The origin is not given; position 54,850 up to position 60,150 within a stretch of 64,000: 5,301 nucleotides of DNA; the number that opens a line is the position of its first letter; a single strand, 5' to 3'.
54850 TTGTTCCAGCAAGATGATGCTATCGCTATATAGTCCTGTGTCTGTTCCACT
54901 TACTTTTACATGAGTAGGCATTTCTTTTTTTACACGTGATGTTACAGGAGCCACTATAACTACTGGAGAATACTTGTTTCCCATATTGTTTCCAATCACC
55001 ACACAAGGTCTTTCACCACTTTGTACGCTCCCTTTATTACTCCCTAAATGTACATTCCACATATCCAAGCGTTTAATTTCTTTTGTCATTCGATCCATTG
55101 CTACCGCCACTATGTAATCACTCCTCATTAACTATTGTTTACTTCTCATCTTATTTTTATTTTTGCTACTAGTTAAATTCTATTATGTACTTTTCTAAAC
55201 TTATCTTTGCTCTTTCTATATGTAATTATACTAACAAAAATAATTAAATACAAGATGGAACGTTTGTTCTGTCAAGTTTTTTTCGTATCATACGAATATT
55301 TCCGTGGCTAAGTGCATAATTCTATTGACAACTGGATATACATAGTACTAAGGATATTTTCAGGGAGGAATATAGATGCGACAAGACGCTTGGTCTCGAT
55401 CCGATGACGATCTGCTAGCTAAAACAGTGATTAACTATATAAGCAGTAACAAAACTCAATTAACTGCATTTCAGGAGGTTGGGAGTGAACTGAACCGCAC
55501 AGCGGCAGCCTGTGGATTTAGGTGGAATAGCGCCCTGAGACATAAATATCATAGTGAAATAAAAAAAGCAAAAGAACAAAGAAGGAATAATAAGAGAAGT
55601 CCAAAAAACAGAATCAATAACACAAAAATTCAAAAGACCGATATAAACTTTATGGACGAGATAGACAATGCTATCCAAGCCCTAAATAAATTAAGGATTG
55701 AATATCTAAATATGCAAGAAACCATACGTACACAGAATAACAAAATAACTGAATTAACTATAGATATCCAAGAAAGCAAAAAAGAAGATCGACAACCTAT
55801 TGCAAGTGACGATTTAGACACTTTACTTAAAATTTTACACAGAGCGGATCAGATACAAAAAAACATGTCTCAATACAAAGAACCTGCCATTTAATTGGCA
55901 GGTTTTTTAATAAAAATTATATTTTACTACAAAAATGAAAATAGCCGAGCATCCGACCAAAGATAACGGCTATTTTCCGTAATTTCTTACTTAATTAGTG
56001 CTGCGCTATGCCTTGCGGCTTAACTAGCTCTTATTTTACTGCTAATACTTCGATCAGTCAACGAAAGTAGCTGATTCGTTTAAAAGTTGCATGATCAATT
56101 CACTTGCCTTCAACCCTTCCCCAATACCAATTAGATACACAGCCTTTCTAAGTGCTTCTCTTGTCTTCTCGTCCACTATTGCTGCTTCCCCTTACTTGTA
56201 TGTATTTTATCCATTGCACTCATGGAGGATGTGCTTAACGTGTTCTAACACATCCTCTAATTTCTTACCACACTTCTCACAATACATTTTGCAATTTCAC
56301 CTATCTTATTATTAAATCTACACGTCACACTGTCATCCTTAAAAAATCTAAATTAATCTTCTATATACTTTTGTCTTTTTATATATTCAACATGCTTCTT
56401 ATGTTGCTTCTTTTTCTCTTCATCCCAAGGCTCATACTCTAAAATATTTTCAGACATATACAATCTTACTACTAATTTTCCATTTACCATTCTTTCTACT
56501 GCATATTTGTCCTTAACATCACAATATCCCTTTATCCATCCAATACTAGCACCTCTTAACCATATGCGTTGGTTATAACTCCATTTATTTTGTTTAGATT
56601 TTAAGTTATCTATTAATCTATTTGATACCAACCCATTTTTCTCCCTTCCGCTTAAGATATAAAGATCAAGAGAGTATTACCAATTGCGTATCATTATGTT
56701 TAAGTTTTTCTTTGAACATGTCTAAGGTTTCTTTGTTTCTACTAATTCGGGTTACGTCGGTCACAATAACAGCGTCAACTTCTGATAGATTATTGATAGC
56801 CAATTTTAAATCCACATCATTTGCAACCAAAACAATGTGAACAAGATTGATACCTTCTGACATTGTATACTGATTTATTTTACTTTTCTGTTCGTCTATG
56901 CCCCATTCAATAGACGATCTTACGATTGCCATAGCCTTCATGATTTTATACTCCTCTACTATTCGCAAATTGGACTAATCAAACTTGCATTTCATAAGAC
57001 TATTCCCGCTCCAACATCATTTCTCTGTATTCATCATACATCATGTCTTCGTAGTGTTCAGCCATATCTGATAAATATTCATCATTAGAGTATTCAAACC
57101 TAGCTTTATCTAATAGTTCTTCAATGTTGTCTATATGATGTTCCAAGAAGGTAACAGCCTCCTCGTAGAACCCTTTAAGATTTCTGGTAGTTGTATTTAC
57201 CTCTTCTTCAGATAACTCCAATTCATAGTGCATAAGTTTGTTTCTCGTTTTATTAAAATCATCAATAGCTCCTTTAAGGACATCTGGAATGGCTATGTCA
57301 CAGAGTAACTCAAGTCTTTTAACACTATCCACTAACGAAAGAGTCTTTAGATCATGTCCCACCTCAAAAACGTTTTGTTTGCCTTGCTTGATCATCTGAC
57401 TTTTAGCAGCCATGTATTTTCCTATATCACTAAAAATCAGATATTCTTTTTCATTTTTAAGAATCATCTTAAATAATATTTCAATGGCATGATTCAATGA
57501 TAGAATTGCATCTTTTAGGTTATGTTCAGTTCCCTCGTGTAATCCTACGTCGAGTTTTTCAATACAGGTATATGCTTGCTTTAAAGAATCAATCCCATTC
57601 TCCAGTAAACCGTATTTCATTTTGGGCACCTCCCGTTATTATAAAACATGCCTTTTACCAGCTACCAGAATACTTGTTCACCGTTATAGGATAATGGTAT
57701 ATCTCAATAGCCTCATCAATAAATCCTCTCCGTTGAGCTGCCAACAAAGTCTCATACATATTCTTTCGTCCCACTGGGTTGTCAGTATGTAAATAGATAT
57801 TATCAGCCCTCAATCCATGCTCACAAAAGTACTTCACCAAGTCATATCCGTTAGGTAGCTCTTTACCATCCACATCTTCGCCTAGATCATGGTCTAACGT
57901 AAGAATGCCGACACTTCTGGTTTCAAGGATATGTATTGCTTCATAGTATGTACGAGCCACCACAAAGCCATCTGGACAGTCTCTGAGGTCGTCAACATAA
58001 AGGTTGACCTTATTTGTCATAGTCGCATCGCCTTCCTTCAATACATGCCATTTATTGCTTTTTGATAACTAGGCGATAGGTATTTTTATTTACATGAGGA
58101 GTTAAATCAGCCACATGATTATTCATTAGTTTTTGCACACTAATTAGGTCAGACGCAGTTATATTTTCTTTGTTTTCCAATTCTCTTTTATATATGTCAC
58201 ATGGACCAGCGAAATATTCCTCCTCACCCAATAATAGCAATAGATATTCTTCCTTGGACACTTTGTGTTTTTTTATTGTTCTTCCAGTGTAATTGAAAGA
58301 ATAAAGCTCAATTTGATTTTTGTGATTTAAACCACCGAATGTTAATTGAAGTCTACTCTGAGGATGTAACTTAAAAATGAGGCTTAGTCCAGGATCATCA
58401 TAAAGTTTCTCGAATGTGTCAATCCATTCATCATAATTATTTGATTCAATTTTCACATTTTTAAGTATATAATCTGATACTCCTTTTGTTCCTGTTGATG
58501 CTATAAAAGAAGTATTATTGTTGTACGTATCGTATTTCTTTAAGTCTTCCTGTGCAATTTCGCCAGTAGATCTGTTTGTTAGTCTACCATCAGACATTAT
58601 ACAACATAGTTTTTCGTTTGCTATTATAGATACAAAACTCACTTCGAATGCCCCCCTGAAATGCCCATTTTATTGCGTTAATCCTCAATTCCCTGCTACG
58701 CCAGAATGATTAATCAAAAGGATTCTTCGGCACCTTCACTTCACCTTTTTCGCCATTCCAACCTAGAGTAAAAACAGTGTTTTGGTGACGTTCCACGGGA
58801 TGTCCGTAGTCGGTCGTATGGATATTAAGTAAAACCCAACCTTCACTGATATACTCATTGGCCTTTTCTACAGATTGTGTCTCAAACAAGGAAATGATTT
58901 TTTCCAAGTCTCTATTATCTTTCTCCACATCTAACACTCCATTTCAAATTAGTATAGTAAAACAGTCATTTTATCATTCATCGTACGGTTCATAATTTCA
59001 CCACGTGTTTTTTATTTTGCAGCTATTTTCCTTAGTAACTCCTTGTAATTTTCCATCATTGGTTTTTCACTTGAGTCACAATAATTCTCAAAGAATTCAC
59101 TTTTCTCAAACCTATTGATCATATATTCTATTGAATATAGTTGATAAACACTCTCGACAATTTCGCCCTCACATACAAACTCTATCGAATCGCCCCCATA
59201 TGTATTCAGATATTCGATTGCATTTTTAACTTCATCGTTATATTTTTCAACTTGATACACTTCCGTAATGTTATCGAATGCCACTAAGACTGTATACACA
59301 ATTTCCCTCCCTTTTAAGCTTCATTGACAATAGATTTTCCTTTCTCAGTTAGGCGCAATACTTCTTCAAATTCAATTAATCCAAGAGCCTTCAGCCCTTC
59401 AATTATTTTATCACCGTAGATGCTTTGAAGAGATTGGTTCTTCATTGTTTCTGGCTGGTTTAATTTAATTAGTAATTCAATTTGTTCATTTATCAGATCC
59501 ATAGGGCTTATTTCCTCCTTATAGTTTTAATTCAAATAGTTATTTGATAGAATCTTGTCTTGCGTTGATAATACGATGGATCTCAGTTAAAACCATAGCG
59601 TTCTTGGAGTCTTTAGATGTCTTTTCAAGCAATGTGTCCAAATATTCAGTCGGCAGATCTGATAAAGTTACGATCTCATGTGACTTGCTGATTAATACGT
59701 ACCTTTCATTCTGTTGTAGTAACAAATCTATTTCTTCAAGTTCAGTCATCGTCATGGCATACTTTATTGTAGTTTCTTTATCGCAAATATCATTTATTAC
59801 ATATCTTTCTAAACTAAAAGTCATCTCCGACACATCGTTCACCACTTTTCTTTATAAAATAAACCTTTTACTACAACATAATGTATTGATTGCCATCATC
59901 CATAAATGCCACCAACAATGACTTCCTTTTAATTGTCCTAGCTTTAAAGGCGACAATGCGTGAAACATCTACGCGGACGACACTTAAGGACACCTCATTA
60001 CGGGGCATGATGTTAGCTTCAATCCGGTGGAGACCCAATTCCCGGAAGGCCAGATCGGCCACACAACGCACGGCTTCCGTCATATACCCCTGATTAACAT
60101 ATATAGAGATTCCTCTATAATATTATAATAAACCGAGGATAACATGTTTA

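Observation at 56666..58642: Accessory islet: truncated serine recombinase, HEPN protein, orphan receiver and unknown protein next to a 380-nt gene-poor stretch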

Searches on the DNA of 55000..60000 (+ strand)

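Call 4: search_dna_similar(query=window:55000-60000:+, collection=phages, mode=near, max_rows=30)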
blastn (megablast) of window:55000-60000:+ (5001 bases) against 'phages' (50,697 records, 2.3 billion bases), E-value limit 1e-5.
No match.

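Call 10: search_dna_similar(query=window:56300-59000:+, collection=phages, mode=distant, max_rows=20)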
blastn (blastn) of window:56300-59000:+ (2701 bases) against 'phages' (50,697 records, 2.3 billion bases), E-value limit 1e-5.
No match.

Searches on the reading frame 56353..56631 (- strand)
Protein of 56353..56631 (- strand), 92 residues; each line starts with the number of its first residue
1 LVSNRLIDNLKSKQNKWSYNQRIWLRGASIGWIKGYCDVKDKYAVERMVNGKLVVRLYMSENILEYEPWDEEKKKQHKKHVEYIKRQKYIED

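Call 3: search_protein_families(library=pfam, proteins=[window:56353-56631:-], max_evalue=0.1)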
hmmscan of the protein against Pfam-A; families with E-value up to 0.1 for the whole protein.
window:56353-56631:- (92 aa): 0 families

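Call 5: search_protein_families(library=phrogs, proteins=[window:56353-56631:-], max_evalue=0.01)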
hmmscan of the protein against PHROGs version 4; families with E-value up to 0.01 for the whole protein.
window:56353-56631:- (92 aa): 0 families

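Call 6: search_protein_families(library=padloc, proteins=[window:56353-56631:-], max_evalue=0.1)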
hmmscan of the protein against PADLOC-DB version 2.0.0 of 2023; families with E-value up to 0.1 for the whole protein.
window:56353-56631:- (92 aa): 0 families

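Call 7: search_protein_families(library=ncbifam, proteins=[window:56353-56631:-], max_evalue=0.1)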
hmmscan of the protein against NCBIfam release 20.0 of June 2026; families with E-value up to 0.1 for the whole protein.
window:56353-56631:- (92 aa): 0 families

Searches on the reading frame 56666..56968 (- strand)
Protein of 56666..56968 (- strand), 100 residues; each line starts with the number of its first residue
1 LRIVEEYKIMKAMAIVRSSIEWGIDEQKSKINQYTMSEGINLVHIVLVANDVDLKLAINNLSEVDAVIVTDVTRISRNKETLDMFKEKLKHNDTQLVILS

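Call 3: search_protein_families(library=pfam, proteins=[window:56666-56968:-], max_evalue=0.1)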
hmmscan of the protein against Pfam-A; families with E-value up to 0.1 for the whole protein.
window:56666-56968:- (100 aa): 2 families
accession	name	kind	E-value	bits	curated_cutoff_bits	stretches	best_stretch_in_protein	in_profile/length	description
PF00239.26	Resolvase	-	1.8e-05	25.3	23.3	1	21-99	11-99/145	Resolvase, N terminal domain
PF10713.14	DUF2509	-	0.022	15.2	25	1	2-88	23-100/130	Protein of unknown function (DUF2509)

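Call 5: search_protein_families(library=phrogs, proteins=[window:56666-56968:-], max_evalue=0.01)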
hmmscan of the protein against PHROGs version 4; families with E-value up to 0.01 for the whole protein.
window:56666-56968:- (100 aa): 0 families

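Call 6: search_protein_families(library=padloc, proteins=[window:56666-56968:-], max_evalue=0.1)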
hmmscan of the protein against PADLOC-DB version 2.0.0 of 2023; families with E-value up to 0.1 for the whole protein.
window:56666-56968:- (100 aa): 0 families

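Call 7: search_protein_families(library=ncbifam, proteins=[window:56666-56968:-], max_evalue=0.1)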
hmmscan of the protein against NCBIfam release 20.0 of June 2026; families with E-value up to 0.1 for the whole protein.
window:56666-56968:- (100 aa): 0 families

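Call 65: find_homologous_proteins(query=window:56666-56941:-, max_evalue=0.001)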
Query window:56666-56941:- (91 aa): 10 proteins with E <= 0.001 among 10 candidates.
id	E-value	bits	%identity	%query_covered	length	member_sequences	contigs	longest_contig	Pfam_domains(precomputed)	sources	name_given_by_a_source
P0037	3.4e-48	179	99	100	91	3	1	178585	PF00239.27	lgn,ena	-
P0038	1.2e-42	161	87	100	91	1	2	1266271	-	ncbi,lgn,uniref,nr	ncbi:recombinase family protein [Paenibacillus sp. CMAA1739]|uniref:recombinase family protein n=1 T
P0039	3.8e-42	159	88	100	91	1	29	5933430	PF00239.27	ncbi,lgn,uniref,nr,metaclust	ncbi:recombinase family protein [Paenibacillus polymyxa]|uniref:Resolvase/invertase-type recombinase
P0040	2.9e-41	157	87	100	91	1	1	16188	PF00239.27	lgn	-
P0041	4.0e-41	156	87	100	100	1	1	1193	PF00239.27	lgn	-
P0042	6.8e-41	155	86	100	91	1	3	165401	PF00239.27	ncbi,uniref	ncbi:recombinase family protein [Paenibacillus sp. NRS-1775]|uniref:recombinase family protein n=1 T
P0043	1.2e-40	155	86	100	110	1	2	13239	PF00239.27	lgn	-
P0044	3.6e-40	153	85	100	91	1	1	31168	-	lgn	-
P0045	3.6e-40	153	88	97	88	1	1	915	PF00239.27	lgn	-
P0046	8.8e-40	152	84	100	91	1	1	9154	PF00239.27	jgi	jgi:DNA invertase Pin-like site-specific DNA recombinase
